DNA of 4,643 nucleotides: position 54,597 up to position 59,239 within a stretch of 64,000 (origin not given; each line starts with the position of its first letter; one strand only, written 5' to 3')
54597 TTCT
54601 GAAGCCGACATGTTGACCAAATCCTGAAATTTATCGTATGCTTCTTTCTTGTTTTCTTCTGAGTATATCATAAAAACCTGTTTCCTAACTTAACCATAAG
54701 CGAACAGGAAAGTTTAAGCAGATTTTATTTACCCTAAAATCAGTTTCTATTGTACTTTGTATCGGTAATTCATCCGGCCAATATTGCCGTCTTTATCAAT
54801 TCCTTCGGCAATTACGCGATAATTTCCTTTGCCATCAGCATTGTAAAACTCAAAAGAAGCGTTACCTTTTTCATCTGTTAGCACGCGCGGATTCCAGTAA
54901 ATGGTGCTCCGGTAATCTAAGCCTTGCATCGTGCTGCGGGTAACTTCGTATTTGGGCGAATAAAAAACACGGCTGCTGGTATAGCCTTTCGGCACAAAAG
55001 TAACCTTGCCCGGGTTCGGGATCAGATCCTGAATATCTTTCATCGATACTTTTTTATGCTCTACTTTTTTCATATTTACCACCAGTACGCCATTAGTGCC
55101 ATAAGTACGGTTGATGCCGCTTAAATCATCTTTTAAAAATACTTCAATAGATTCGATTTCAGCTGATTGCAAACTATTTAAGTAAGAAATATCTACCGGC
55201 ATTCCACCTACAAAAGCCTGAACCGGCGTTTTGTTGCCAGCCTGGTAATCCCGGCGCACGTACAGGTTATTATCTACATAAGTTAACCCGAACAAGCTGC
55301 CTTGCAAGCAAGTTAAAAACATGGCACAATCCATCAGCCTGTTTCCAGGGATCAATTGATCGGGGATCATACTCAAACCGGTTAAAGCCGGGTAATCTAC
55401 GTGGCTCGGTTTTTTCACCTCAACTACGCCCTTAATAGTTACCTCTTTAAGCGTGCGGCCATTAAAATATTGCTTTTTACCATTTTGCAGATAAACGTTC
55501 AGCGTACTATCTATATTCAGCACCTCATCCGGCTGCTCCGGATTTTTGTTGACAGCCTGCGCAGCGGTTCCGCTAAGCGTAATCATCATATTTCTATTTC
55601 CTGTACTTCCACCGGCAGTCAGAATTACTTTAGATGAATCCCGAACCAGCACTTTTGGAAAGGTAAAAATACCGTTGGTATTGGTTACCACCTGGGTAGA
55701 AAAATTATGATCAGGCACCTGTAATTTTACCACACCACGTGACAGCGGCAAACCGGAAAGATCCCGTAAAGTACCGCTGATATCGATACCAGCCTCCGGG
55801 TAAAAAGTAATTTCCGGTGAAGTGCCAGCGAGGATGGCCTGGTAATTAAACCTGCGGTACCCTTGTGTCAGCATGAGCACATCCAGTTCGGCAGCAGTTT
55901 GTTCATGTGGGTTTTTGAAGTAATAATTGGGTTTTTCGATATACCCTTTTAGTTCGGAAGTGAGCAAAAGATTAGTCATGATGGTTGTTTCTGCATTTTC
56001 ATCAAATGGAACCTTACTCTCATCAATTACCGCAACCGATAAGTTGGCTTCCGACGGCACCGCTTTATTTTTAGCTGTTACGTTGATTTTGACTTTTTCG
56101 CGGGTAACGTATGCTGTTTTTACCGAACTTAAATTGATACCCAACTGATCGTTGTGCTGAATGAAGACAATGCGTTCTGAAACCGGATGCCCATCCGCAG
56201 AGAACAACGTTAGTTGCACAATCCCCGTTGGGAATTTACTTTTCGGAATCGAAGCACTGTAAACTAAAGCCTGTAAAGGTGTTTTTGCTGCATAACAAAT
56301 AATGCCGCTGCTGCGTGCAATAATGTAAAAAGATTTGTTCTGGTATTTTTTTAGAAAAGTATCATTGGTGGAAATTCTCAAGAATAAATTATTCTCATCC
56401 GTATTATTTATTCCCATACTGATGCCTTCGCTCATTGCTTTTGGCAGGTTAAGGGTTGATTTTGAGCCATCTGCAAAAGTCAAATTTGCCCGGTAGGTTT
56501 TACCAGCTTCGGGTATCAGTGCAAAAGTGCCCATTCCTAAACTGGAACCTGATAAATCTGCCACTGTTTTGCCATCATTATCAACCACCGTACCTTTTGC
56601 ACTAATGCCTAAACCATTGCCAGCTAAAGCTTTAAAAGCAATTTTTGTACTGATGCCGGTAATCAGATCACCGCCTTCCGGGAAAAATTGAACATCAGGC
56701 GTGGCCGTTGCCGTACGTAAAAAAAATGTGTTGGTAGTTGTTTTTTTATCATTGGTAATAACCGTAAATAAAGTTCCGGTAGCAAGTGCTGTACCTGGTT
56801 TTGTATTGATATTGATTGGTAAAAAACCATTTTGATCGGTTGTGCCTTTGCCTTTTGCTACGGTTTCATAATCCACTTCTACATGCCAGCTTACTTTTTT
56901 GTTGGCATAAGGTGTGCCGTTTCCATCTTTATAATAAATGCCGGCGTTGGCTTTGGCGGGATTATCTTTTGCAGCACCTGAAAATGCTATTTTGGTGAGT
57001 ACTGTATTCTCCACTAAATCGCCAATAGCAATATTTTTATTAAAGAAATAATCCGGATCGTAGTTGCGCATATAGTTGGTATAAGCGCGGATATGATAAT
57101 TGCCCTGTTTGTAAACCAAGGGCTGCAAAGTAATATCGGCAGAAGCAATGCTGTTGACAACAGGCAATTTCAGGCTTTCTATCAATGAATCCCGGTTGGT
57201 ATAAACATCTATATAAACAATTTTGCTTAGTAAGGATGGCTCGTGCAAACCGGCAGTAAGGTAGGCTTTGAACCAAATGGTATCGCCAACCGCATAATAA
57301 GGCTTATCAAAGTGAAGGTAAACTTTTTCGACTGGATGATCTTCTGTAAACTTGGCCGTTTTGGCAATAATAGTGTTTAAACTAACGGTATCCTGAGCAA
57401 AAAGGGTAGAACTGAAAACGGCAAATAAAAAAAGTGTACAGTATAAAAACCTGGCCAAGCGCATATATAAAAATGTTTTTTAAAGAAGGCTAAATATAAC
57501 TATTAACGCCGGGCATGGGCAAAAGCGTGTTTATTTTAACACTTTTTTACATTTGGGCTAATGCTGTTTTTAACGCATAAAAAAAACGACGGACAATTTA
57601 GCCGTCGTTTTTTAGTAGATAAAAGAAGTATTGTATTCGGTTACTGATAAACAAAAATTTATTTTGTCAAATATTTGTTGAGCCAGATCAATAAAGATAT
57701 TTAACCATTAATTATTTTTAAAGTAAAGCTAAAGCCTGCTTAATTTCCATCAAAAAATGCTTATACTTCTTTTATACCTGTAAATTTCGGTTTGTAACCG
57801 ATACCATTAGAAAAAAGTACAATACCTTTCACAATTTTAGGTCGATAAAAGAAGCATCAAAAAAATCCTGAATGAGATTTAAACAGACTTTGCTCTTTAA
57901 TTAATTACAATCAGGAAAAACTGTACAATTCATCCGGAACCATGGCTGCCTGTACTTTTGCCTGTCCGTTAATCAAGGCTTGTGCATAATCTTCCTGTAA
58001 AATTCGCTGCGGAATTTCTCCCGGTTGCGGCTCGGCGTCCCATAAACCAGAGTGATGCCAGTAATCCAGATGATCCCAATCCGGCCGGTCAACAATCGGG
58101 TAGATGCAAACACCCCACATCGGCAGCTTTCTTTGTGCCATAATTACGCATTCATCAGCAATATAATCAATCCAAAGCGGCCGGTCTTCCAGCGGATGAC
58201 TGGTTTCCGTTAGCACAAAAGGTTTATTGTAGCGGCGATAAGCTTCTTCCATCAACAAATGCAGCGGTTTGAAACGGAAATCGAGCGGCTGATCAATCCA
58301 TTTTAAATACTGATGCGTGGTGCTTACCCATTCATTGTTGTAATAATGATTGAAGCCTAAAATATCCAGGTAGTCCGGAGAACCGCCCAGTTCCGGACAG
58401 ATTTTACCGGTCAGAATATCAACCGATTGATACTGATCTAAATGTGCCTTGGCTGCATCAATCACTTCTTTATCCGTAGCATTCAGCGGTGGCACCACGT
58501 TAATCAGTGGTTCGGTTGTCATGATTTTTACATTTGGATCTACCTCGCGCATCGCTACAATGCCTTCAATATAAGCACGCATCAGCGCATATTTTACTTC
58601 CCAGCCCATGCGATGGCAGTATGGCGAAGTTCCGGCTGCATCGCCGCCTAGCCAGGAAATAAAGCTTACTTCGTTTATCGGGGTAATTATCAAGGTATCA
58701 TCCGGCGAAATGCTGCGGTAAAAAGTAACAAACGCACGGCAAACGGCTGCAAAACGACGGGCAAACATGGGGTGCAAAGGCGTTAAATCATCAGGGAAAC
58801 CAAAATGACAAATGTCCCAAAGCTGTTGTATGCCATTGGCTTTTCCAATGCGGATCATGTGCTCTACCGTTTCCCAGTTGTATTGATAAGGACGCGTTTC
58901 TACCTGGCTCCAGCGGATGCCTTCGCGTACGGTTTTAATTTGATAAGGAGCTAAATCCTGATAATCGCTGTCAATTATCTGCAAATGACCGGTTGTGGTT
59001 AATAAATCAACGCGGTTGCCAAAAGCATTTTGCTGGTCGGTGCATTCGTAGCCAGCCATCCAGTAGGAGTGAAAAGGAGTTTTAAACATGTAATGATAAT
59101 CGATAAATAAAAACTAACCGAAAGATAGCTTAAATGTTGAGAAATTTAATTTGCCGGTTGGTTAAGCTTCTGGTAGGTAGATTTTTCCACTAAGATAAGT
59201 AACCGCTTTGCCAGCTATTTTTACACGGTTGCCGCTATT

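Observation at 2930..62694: Hyper-abundant dispersed 14-mer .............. with an A/T-tract extension: a USS/DUS-like genome signature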

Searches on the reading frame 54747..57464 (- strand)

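Call 12: search_protein_families(library=pfam, proteins=[window:54747-57464:-])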
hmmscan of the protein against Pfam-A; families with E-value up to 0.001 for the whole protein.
window:54747-57464:- (905 aa): 3 families
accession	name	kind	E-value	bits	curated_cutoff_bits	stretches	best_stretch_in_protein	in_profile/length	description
PF13620.12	CarboxypepD_reg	-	3e-06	27.9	32.3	1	562-626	2-65/82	Carboxypeptidase regulatory-like domain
PF17789.7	MG4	-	2.3e-05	25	24.7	0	177-240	21-78/95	Macroglobulin domain MG4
PF02369.22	Big_1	-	4.9e-05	23.8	34.9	0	167-232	14-80/93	Bacterial Ig-like domain (group 1)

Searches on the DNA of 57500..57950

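Call 65: search_rna_families(source=window, start=57500, end=57950, threshold=evalue, max_evalue=1)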
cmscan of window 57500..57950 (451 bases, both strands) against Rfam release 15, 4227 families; matches with E-value up to 1: 8.
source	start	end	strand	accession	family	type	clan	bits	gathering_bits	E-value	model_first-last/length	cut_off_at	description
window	57524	57627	+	RF02426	SpF03_sRNA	Gene; sRNA;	-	27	50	0.058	1-106/106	no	Streptococcus sRNA SpF03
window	57580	57679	-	RF02901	AaHKsRNA41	Gene; sRNA;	-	25.6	97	0.00062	1-187/187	no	Aggregatibacter sRNA 41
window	57731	57891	-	RF04205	MIR2606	Gene; miRNA;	-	23.7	139.7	0.34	1-165/165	no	MIR2606 microRNA precursor family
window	57535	57620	+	RF02059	STnc50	Gene; sRNA;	-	21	55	0.43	1-84/84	no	Salmonella enterica sRNA STnc40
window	57545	57688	-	RF02859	Arrc11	Gene; sRNA;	-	20.5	52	0.46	1-175/175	no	Actinobacillus sRNA 11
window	57579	57665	-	RF01775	RsaOG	Gene; sRNA;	-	20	50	1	1-147/147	no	RNA S.aureus Orsay G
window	57530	57610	-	RF02527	SSRC38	Gene; sRNA;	-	19.9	80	0.31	1-166/166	no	Streptococcus sRNA SSRC38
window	57500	57614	+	RF02901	AaHKsRNA41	Gene; sRNA;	-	16.6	97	0.16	66-187/187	5'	Aggregatibacter sRNA 41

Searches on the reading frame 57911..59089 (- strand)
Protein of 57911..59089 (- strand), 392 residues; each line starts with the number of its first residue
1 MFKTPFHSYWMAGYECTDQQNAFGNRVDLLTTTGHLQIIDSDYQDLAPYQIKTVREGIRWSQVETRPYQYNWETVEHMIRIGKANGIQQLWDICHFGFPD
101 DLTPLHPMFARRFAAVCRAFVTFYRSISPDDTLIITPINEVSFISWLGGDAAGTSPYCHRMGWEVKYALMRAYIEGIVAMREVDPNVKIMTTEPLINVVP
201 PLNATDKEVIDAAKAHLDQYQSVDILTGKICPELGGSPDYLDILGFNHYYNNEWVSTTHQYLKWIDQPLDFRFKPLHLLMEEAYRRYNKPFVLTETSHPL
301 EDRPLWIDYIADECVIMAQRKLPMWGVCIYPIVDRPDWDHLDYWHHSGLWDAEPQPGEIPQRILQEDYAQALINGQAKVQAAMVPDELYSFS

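Call 69: find_homologous_proteins(query=window:57911-59089:-, max_evalue=1e-30)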
Query window:57911-59089:- (392 aa): 1944 proteins with E <= 1e-30 among 3262 candidates; the best 120 are listed.
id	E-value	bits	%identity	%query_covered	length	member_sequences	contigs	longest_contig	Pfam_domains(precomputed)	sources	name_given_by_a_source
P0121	2.4e-242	822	85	100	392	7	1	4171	-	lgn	-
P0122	8.1e-235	797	84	100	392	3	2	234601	-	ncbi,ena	-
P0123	4.5e-218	742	79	98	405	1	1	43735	-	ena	-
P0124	5.0e-205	699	74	100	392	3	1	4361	-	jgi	jgi:beta-glucosidase/6-phospho-beta-glucosidase/beta-galactosidase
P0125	3.4e-204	696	75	100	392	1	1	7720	-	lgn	-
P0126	1.6e-203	694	72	98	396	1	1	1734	-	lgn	-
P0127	2.7e-200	684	74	97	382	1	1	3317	-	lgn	-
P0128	9.1e-200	682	71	98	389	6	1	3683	-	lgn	-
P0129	1.7e-199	681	71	98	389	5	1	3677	-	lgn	-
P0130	2.3e-198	677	69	95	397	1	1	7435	-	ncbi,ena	-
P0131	2.3e-197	674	70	97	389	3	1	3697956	-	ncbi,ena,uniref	ncbi:amine oxidase [Mucilaginibacter sp.]|uniref:amine oxidase n=1 Tax=Mucilaginibacter sp. TaxID=18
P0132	6.3e-196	669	70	97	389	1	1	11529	-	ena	-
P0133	8.5e-196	669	69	97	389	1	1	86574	-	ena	-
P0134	1.0e-195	669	69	100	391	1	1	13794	-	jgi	jgi:hypothetical protein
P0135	4.6e-195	666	70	100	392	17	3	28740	-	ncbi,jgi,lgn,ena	-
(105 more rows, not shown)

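Call 70: find_encoding_contigs(protein=P0122, flank=10000, max_places=1)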
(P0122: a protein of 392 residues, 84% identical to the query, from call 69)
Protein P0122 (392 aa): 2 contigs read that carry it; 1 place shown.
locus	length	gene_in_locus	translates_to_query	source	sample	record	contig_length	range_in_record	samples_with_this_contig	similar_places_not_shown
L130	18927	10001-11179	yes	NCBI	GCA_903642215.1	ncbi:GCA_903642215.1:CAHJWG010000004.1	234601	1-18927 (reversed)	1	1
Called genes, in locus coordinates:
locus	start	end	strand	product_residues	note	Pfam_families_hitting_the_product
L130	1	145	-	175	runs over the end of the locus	-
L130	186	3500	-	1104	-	PF13620:CarboxypepD_reg, PF13715:CarbopepD_reg_2 (weak), PF25183:OMP_b-brl_4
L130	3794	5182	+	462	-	PF00890:FAD_binding_2, PF01134:GIDA (weak), PF01266:DAO (faint), PF07992:Pyr_redox_2, PF12831:FAD_oxidored (weak), PF13738:Pyr_redox_3, PF00070:Pyr_redox, PF02852:Pyr_redox_dim, +3 more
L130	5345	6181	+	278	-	PF00753:Lactamase_B, PF23023:Anti-Pycsar_Apyc1 (weak)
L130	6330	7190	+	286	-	PF00140:Sigma70_r1_2, PF04542:Sigma70_r2, PF04539:Sigma70_r3, PF04545:Sigma70_r4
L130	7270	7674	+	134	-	-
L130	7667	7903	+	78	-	-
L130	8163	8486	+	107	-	-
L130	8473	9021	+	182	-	PF00005:ABC_tran, PF13304:AAA_21 (faint)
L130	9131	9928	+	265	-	PF02567:PhzC-PhzF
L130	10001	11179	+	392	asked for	-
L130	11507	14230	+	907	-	PF02369:Big_1 (faint), PF13620:CarboxypepD_reg (weak)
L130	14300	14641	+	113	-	PF11338:DUF3140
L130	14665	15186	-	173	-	PF13563:2_5_RNA_ligase2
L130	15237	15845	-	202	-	PF13302:Acetyltransf_3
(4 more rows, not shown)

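Call 71: find_encoding_contigs(protein=P0131, flank=10000, max_places=1)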
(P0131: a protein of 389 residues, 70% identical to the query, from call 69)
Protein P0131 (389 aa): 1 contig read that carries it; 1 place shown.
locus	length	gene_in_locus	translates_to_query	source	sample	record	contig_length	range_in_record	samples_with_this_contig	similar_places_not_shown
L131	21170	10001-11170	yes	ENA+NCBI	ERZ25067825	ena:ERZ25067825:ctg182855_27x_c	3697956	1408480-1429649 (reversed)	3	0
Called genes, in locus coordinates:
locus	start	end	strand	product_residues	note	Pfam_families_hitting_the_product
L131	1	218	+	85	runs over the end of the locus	PF05016:ParE_toxin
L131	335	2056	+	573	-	PF01336:tRNA_anti-codon, PF00152:tRNA-synt_2, PF01409:tRNA-synt_2d (faint)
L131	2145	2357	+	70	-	-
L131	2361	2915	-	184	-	-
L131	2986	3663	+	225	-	PF03167:UDG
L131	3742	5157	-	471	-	PF02113:Peptidase_S13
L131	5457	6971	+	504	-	PF00324:AA_permease, PF13520:AA_permease_2, PF13906:AA_permease_C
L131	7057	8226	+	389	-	PF07690:MFS_1, PF12832:MFS_1_like, PF13347:MFS_2 (weak), PF00083:Sugar_tr, PF13347:MFS_2, PF07690:MFS_1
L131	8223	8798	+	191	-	PF01914:MarC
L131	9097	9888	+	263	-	PF02567:PhzC-PhzF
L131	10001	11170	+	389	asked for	-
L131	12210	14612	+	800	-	PF21088:MS_channel_1st (weak), PF00924:MS_channel_2nd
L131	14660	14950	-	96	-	-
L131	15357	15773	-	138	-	-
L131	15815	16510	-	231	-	PF00849:PseudoU_synth_2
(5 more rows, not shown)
